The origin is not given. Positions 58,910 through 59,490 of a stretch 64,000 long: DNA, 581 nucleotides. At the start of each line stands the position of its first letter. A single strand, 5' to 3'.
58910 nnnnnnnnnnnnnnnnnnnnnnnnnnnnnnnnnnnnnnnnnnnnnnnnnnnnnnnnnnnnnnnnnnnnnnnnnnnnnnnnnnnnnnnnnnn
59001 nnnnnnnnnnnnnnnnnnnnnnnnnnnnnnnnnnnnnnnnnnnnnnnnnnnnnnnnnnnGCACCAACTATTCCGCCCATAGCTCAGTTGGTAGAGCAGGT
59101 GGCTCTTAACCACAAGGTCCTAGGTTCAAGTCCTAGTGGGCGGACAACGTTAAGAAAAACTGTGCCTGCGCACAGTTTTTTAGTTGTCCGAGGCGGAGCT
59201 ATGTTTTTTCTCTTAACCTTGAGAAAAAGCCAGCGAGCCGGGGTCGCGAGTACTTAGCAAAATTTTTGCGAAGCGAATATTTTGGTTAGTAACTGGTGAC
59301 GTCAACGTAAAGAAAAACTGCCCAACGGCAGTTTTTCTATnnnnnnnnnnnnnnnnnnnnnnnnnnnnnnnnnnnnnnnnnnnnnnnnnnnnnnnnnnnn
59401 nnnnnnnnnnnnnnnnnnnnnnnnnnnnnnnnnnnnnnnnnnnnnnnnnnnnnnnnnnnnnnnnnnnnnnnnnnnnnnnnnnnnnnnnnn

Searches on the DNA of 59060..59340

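Call 57: search_rna_families(source=window, start=59060, end=59340, threshold=evalue, max_evalue=5)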
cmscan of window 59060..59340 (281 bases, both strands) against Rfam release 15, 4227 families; matches with E-value up to 5: 7.
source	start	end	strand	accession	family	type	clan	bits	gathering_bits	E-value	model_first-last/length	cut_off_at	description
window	59072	59144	+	RF00005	tRNA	Gene; tRNA;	CL00001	68.7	29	3.1e-15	1-71/71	no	tRNA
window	59072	59145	-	RF04354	Plastid-ycf2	Cis-reg;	-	30.4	65.7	0.00012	1-75/75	no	Plastid-ycf2 5UTR RNA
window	59310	59337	+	RF02064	STnc370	Gene; sRNA;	-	23.1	54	0.69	37-64/71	no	Enterobacterial sRNA STnc370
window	59275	59339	+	RF02083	OrzO-P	Gene; antitoxin;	-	19.8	60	0.57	1-76/76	no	OrzO-P RNA antitoxin family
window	59308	59340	+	RF02900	AaHKsRNA82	Gene; sRNA;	-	19.5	51.4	1.4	1-34/81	3'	Aggregatibacter sRNA 82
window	59153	59182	-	RF00898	mir-242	Gene; miRNA;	-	14.6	54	3.9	1-77/77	no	mir-242 microRNA precursor family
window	59299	59340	+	RF02842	RefA1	Gene; sRNA;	-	14.5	94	0.68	1-46/222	3'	Enterococcus sRNA A1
